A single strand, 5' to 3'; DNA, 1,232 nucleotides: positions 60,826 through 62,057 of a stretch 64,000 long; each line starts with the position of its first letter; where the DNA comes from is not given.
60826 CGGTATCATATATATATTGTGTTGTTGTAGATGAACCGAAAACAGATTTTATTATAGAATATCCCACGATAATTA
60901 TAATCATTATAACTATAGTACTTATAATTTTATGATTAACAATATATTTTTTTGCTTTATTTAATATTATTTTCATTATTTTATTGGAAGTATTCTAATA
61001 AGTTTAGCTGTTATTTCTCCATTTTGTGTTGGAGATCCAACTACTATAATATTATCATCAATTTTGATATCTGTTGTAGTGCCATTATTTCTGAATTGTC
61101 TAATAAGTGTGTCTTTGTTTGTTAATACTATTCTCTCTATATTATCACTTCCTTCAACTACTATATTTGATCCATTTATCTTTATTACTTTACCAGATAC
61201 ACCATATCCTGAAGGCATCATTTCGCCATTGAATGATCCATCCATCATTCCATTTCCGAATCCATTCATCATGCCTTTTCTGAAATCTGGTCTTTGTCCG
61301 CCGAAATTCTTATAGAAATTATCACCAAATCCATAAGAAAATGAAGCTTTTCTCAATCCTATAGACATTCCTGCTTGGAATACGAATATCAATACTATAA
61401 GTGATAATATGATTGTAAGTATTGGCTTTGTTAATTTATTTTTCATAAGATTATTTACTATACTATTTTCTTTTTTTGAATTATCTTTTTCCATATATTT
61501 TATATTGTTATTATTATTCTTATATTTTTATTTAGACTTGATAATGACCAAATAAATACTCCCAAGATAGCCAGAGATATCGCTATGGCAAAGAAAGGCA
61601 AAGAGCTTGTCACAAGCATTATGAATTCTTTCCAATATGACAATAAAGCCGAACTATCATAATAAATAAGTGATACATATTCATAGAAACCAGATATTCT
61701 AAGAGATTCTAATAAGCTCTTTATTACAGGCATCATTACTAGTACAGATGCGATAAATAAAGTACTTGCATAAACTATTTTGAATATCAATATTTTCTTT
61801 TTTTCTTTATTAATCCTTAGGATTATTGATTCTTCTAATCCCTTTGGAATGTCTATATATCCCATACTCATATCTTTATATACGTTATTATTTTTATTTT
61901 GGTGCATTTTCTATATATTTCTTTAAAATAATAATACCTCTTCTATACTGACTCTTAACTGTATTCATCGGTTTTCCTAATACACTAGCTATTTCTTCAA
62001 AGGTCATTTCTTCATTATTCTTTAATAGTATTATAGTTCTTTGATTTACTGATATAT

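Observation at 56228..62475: ECF sigma / anti-sigma-like / MFP / ABC ATPase / MacB-like permease operon ending with an overlapping NDH-2 gene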

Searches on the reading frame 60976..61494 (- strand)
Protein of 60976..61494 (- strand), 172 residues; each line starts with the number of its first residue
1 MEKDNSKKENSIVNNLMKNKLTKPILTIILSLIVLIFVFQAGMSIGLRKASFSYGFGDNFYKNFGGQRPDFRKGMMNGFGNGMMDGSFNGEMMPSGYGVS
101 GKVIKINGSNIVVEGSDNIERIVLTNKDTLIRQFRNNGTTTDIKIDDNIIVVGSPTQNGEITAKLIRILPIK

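Call 3: search_protein_families(library=pfam, proteins=[window:60976-61494:-], max_evalue=0.01)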
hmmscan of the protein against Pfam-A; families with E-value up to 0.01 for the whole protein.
window:60976-61494:- (172 aa): 0 families

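Call 4: search_protein_families(library=ncbifam, proteins=[window:60976-61494:-], max_evalue=0.01)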
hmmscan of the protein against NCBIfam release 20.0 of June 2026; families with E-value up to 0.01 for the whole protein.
window:60976-61494:- (172 aa): 0 families

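Call 35: find_homologous_proteins(query=window:60976-61494:-, max_evalue=0.01)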
Query window:60976-61494:- (172 aa): 7 proteins with E <= 0.01 among 55 candidates.
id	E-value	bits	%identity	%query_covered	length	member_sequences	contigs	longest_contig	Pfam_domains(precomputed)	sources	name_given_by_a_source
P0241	2.9e-104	364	100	100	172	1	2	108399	-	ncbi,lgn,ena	-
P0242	2.6e-77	276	76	100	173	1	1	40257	-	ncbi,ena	-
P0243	1.1e-40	157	49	99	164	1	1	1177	-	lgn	-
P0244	1.0e-32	131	45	90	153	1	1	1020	-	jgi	jgi:hypothetical protein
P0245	3.8e-29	120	43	92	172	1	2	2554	-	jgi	jgi:hypothetical protein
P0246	5.4e-28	116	46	89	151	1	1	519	-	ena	-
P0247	4.0e-21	93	36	92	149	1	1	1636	-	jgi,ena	-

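Call 36: find_encoding_contigs(protein=P0245, flank=5000, max_places=2)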
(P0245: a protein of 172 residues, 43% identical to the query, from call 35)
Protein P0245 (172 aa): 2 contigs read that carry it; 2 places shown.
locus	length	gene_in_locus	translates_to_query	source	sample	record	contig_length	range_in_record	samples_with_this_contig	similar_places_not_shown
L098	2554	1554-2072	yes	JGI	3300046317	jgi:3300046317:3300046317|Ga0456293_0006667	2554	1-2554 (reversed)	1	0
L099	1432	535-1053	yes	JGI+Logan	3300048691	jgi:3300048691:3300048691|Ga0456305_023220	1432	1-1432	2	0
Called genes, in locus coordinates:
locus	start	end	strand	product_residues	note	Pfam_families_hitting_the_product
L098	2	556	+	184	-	?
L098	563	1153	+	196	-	PF04542:Sigma70_r2, PF08281:Sigma70_r4_2, PF04545:Sigma70_r4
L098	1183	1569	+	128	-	-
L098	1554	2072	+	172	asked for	-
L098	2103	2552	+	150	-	?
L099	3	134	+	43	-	?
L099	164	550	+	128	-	-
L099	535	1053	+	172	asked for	-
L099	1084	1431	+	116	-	?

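Call 37: find_encoding_contigs(protein=P0247, flank=5000, max_places=2)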
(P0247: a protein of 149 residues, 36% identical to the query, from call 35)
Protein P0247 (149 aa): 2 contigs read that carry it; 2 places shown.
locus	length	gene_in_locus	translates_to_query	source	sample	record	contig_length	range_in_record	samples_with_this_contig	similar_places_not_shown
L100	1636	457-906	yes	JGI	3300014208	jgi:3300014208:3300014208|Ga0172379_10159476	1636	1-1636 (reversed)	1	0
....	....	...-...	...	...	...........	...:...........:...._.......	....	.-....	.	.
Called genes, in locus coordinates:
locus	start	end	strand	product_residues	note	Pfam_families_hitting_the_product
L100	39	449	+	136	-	-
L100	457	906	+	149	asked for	-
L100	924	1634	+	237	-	?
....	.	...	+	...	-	?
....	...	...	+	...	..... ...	-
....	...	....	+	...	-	?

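Call 42: find_encoding_contigs(protein=P0243, flank=5000, max_places=2)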
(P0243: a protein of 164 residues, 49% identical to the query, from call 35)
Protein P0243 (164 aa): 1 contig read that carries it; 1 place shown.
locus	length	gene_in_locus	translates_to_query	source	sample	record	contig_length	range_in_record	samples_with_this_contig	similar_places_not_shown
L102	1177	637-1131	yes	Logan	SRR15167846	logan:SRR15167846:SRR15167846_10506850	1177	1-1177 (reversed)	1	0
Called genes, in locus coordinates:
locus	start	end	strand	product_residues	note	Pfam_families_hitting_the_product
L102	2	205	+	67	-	?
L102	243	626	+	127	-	-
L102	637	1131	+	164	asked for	-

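Call 43: find_encoding_contigs(protein=P0244, flank=5000, max_places=2)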
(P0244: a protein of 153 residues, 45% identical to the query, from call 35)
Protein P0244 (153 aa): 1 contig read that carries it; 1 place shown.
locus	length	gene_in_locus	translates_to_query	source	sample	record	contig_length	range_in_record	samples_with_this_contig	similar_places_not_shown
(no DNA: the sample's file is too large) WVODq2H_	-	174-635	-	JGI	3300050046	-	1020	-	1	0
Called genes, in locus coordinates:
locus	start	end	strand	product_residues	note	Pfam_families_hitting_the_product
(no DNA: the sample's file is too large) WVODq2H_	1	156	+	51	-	?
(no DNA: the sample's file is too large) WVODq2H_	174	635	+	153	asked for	-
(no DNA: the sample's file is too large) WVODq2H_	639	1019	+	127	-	?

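Call 56: search_protein_families(library=pfam, proteins=[L098:2-556:+], max_evalue=0.01)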
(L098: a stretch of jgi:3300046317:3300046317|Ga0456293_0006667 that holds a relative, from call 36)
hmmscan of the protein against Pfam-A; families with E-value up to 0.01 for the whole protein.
L098:2-556:+ (184 aa): 1 family
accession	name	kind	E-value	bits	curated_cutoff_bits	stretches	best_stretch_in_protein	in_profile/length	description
PF00291.31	PALP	-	1.7e-11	44.5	35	1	7-183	132-295/295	Pyridoxal-phosphate dependent enzyme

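Call 57: predict_structure(alignment_id=A2)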
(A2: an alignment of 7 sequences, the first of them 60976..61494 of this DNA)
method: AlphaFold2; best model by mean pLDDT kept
length: 172 residues; sequences in the alignment: 7
mean_pLDDT: 69.4   pTM: 0.42
mean pLDDT of the five models: 69.4, 69.4, 68.5, 67.5, 66.9
residues with pLDDT >= 90: 44; 70-90: 48; 50-70: 36; < 50: 44
segments of 3 or more residues with pLDDT < 50: 49-57, 64-68, 70-96
pLDDT, mean of each block of 10 residues (from residue 1): 52 57 75 85 59 48 50 37 33 57 92 89 91 86 91 88 91 67
secondary structure, 60 per line:
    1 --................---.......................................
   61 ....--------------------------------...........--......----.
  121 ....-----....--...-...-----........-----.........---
elements in order: H3-18 H22-64 E97-107 E110-115 E120-124 E130-133 E136-138 E148-155 E161-169

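Call 60: fold_search(model_id=the predicted structure, library=pdb)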
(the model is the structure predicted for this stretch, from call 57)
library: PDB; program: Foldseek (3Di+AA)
matches with E <= 10: 1232; with E <= 0.001: 1
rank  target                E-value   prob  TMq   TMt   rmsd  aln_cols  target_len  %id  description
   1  4ql5_A                8.9e-04  1.00  0.27  0.57   4.9        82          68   20  Crystal structure of translation initiation factor IF-1 from Streptococcus pneumoniae TIGR4 (released 2014-07-02)
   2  1lyl_B                1.2e-03  1.00  0.33  0.13   4.6        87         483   18  LYSYL-TRNA SYNTHETASE (LYSU) (E.C.6.1.1.6) COMPLEXED WITH LYSINE (released 1995-10-15)
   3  6zp4_G                2.1e-03  1.00  0.26  0.46   4.9        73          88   15  SARS-CoV-2 Nsp1 bound to a human 43S preinitiation ribosome complex - state 2 (released 2020-07-29)
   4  4ql5_B                2.6e-03  1.00  0.26  0.59   5.3        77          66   19  Crystal structure of translation initiation factor IF-1 from Streptococcus pneumoniae TIGR4 (released 2014-07-02)
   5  9h6y_j                2.6e-03  1.00  0.26  0.38  14.5       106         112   15  Late-stage 48S Initiation Complex (LS48S IC) guided by the trans-RNA (released 2025-12-10)
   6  5zh4_B                2.9e-03  1.00  0.36  0.14   3.9        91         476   16  CRYSTAL STRUCTURE OF PfKRS WITH INHIBITOR CLADO-7 (released 2018-06-27)
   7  6agt_A                3.1e-03  1.00  0.31  0.12   4.6        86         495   21  Crystal structure of PfKRS complexed with chromone inhibitor (released 2019-03-13)
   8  9bui_E                3.3e-03  1.00  0.29  0.17   5.9       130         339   11  M1A Midnolin-Proteasome (with Ubl) (released 2025-06-11)
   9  8y5l_NA               3.5e-03  1.00  0.26  0.10   6.5        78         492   22  E.coli transcription translation coupling complex in TTC-B state 1 (subclass1) containing mRNA with 30-mer spacer, Nu (released 2025-08-13)
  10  2oqk                  3.7e-03  1.00  0.23  0.38   5.7        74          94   12  Crystal structure of putative Cryptosporidium parvum translation initiation factor eIF-1A (released 2007-02-13)
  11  4bts_A0               4.0e-03  1.00  0.26  0.42   4.7        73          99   20  THE CRYSTAL STRUCTURE OF THE EUKARYOTIC 40S RIBOSOMAL SUBUNIT IN COMPLEX WITH EIF1 AND EIF1A (released 2013-07-17)
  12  3i4o_B                4.0e-03  1.00  0.25  0.56   4.0        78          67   14  Crystal Structure of Translation Initiation Factor 1 from Mycobacterium tuberculosis (released 2010-02-23)
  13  6tqn_A                4.2e-03  1.00  0.26  0.10   4.0        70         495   20  rrn anti-termination complex without S4 (released 2020-08-05)
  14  9u7r_E                4.2e-03  1.00  0.28  0.15   4.3        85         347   14  Substrate-free human 26S proteasome purified by midnolin, 20S proteasome, RPTs and RPN11 part (released 2026-04-01)
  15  8ppl_Iq               4.8e-03  1.00  0.26  0.40   4.9        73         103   15  MERS-CoV Nsp1 bound to the human 43S pre-initiation complex (released 2023-10-18)
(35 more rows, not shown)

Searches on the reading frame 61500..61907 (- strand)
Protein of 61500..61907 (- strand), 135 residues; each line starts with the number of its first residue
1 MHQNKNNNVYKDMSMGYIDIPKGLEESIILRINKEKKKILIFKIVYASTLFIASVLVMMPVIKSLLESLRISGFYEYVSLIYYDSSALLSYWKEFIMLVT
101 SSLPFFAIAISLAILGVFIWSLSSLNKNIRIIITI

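Call 3: search_protein_families(library=pfam, proteins=[window:61500-61907:-], max_evalue=0.01)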
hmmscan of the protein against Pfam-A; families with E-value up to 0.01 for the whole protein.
window:61500-61907:- (135 aa): 0 families

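Call 4: search_protein_families(library=ncbifam, proteins=[window:61500-61907:-], max_evalue=0.01)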
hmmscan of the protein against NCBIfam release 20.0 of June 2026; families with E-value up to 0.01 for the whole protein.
window:61500-61907:- (135 aa): 0 families

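Call 67: search_protein_representatives(protein=window:61500-61907:-)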
Query: 135 residues. Proteins with E-value up to 0.001 (for the whole library): 1136; up to 1e-10: 132; up to 1e-30: 1. The best 150 are listed.
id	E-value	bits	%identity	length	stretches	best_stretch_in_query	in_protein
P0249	3.3e-76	269.7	100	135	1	1-135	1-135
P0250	1.9e-20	89.7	39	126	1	18-134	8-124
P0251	4.3e-17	78.8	38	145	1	9-131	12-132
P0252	7.5e-17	78.1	41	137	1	22-125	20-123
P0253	7.8e-17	78.0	34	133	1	16-132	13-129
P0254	9.0e-16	74.6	36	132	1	17-129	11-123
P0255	1.1e-15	74.3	40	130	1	18-132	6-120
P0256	1.3e-15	74.1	33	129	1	18-129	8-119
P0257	3.9e-15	72.5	41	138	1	14-128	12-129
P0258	5.8e-15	72.0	34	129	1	27-133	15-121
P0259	7.5e-15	71.6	29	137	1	15-130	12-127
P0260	9.0e-15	71.3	36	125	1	15-132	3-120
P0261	1.6e-14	70.6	34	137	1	10-126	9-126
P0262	1.6e-14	70.6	35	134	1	11-131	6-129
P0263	1.6e-14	70.6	35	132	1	21-134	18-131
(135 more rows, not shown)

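Call 69: search_solved_structures(query=A3, max_evalue=10)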
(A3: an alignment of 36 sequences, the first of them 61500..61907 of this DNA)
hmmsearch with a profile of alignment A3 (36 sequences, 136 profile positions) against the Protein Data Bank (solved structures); distinct sequences matched with E-value up to 10: 0.

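Call 75: predict_structure(alignment_id=A3)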
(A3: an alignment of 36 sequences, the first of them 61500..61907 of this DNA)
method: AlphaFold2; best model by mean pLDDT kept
length: 135 residues; sequences in the alignment: 36
mean_pLDDT: 87.9   pTM: 0.65
mean pLDDT of the five models: 87.9, 87.7, 87.7, 87.4, 86.8
residues with pLDDT >= 90: 90; 70-90: 29; 50-70: 14; < 50: 2
segments of 3 or more residues with pLDDT < 50: none
pLDDT, mean of each block of 10 residues (from residue 1): 55 69 92 95 95 95 93 87 90 91 91 96 93 90
secondary structure, 60 per line:
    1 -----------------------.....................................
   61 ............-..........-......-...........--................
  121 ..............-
elements in order: H24-72 H74-83 H85-90 H92-102 H105-134

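Call 78: fold_search(model_id=the predicted structure, library=pdb)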
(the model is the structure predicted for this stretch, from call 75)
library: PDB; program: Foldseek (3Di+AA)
matches with E <= 10: 61; with E <= 0.001: 0
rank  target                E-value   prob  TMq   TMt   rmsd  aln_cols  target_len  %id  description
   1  2ysu_B                1.4e+00  0.84  0.53  0.58   6.1       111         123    8  Structure of the complex between BtuB and Colicin E2 receptor binding domain (released 2007-06-19)
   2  1ujw_B                1.5e+00  0.82  0.51  0.59   5.9       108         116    8  Structure of the complex between BtuB and Colicin E3 Receptor binding domain (released 2003-11-25)
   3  6djl_B                1.6e+00  0.35  0.37  0.26   7.6       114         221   14  Crystal structure of the Rab11 GEF SH3BP5 bound to nucleotide free Rab11A (released 2018-09-26)
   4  6ixg_B                2.0e+00  0.13  0.25  0.20  12.0       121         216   16  Crystal structure of native apo SH3BP5 (P41) (released 2019-03-20)
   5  6b87_C                2.6e+00  0.18  0.29  0.38   8.0       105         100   13  Crystal structure of transmembrane protein TMHC2_E (released 2018-03-14)
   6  6djl_E                2.9e+00  0.23  0.37  0.26   7.5       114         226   14  Crystal structure of the Rab11 GEF SH3BP5 bound to nucleotide free Rab11A (released 2018-09-26)
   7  6ixg_A                3.0e+00  0.25  0.40  0.27   8.8       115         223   14  Crystal structure of native apo SH3BP5 (P41) (released 2019-03-20)
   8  6ixv_A                3.2e+00  0.21  0.36  0.25   7.5       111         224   15  Crystal structure of SH3BP5-Rab11a (released 2019-03-20)
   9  6b87_D                3.2e+00  0.15  0.28  0.37   8.1       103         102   14  Crystal structure of transmembrane protein TMHC2_E (released 2018-03-14)
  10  7nsu_D                3.4e+00  0.51  0.48  0.17   6.5       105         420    8  ColicinE9 intact translocation complex (released 2021-08-11)
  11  8jwi                  3.6e+00  0.08  0.24  0.04  11.8        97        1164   18  Cryo-EM structure of the outward-facing Plasmodium falciparum multidrug resistance protein 1 (released 2023-08-30)
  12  9hmx_A                4.3e+00  0.10  0.30  0.23  19.4       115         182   10  Structure of SteB-RipA complex from Mycobacterium tuberculosis (released 2025-07-30)
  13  5ew5_A                4.6e+00  0.41  0.49  0.15   6.1       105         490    8  Crystal Structure of Colicin E9 In Complex with Its Immunity Protein Im9 (released 2016-07-20)
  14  6ixf_A                4.6e+00  0.15  0.34  0.24   8.6       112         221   14  Crystal structure of SeMet apo SH3BP5 (P41) (released 2019-03-20)
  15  7p3r_A                4.6e+00  0.13  0.31  0.14   8.9       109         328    9  Helical structure of the toxin MakA from Vibrio cholera (released 2022-02-23)
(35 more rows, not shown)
